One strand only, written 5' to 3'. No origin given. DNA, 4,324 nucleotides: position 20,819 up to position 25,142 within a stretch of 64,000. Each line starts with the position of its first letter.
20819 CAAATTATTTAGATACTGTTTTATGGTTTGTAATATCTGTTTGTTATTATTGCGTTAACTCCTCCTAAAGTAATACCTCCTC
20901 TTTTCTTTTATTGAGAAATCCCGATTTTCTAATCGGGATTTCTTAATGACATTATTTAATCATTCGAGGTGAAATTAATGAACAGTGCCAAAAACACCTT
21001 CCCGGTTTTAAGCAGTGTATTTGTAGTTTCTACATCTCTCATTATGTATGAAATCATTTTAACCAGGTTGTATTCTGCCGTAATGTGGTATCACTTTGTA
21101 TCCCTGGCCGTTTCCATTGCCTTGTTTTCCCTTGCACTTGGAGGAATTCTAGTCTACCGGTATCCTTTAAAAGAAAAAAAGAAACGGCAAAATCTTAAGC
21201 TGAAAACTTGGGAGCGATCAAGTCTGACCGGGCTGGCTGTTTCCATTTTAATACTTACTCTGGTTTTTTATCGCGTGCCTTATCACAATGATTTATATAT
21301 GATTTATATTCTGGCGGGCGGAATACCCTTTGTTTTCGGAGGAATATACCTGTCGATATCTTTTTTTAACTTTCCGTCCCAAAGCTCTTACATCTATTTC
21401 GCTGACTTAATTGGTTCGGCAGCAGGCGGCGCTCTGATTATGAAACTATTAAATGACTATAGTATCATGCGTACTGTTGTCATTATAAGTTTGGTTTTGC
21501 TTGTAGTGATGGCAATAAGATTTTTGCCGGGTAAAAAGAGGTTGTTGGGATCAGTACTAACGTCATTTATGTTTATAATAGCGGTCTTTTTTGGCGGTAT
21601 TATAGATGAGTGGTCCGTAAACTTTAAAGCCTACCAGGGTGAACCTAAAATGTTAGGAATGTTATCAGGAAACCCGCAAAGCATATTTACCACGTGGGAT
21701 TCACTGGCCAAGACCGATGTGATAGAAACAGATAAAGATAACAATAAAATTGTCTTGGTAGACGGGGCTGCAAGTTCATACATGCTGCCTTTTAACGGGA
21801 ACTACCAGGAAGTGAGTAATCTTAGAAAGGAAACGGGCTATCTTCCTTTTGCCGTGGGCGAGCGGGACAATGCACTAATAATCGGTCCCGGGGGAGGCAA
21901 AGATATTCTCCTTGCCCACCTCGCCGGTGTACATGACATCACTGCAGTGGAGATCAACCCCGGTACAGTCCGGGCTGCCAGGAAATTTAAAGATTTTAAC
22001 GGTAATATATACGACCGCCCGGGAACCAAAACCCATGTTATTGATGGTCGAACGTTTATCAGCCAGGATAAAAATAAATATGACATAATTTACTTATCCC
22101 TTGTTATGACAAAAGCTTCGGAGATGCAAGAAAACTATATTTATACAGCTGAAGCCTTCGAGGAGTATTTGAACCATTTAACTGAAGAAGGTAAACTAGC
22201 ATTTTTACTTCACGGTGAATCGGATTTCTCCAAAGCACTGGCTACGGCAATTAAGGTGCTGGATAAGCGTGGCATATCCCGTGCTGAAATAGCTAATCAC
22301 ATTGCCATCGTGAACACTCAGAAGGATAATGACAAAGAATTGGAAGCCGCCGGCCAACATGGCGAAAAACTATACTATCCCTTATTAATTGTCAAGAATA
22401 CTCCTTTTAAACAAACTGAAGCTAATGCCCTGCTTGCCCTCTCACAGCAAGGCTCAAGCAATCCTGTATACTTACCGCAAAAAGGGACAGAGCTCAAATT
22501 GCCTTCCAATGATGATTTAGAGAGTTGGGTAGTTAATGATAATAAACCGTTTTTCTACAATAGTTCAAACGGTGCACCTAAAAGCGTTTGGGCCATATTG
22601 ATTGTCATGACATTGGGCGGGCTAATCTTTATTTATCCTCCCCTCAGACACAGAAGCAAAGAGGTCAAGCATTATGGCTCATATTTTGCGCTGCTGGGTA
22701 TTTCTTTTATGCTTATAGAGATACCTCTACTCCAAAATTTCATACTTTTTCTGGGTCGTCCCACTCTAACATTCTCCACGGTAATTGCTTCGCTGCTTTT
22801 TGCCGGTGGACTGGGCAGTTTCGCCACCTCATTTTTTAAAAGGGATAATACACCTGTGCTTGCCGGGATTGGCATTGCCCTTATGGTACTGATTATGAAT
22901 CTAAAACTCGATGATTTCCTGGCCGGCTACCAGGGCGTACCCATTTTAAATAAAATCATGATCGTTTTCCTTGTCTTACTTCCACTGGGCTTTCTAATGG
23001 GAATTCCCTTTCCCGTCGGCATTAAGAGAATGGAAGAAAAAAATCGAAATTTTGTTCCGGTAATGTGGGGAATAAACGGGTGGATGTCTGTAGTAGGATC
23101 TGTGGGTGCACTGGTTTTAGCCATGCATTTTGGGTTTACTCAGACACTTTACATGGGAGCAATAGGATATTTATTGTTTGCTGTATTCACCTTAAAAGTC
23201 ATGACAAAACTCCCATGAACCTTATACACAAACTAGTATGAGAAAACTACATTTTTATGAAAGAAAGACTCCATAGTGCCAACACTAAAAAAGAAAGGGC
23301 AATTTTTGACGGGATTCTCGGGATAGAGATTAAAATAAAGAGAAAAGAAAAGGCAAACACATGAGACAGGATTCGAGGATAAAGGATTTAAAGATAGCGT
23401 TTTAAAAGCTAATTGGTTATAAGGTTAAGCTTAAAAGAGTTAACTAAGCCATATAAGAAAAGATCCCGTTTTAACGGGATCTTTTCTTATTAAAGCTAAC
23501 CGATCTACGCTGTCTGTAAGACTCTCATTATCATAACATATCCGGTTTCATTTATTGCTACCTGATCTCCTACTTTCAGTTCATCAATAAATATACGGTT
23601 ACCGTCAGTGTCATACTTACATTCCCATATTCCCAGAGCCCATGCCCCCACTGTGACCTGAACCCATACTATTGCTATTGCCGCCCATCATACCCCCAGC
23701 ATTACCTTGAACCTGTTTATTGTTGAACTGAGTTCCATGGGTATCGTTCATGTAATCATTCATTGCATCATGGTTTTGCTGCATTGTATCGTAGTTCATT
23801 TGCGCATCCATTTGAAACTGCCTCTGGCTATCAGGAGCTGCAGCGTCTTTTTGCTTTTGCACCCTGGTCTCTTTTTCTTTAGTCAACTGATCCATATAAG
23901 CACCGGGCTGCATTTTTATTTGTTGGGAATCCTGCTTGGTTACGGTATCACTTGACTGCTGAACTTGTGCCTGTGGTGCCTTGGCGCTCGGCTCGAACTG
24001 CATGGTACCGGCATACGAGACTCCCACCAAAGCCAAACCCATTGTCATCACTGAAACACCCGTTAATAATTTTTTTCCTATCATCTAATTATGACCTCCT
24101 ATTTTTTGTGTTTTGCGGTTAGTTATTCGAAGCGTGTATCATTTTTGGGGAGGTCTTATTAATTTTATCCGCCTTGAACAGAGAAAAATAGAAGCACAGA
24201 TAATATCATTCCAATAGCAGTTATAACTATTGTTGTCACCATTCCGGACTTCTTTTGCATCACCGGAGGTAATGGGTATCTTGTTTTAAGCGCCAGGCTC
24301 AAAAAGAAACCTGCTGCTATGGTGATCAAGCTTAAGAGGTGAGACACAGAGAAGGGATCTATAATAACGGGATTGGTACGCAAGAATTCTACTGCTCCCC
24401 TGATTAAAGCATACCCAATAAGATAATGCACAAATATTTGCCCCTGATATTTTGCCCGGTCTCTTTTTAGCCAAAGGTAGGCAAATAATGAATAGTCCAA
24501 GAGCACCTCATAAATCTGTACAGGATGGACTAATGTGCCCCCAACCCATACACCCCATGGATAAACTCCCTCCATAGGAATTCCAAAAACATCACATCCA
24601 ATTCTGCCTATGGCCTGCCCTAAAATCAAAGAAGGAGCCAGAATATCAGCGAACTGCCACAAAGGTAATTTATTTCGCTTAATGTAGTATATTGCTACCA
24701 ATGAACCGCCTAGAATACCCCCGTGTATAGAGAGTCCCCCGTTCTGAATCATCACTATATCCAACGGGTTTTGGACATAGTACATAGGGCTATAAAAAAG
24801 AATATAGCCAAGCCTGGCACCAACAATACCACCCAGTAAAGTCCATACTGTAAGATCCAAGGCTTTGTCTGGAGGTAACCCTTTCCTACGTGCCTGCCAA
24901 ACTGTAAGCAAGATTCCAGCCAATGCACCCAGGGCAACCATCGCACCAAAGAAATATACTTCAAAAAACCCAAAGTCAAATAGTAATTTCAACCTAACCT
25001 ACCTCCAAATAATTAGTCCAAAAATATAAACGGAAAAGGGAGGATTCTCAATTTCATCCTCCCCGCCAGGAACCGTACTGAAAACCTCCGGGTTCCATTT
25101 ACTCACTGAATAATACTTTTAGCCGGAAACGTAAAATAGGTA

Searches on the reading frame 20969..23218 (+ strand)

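Call 8: search_protein_families(library=pfam, proteins=[window:20969-23218:+])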
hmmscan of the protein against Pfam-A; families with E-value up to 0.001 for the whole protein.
window:20969-23218:+ (749 aa): 1 family
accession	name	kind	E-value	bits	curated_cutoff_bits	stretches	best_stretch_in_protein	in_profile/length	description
PF01564.23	Spermine_synth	-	5.9e-06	26.4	22.9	1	299-410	19-128/186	Spermine/spermidine synthase domain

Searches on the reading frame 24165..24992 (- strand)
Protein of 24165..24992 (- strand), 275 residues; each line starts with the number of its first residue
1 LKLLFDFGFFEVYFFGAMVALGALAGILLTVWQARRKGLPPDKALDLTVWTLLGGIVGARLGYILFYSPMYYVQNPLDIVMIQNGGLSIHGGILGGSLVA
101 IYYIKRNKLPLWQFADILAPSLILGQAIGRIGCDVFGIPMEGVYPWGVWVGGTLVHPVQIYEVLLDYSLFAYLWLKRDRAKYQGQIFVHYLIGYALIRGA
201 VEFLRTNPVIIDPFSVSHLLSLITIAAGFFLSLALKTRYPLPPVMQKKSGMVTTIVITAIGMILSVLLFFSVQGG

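Call 8: search_protein_families(library=pfam, proteins=[window:24165-24992:-])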
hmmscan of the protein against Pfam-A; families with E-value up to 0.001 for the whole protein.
window:24165-24992:- (275 aa): 1 family
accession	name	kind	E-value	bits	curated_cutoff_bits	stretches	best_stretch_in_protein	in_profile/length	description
PF01790.23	LGT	-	3.6e-60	203.7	24.9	1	4-231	3-237/240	Prolipoprotein diacylglyceryl transferase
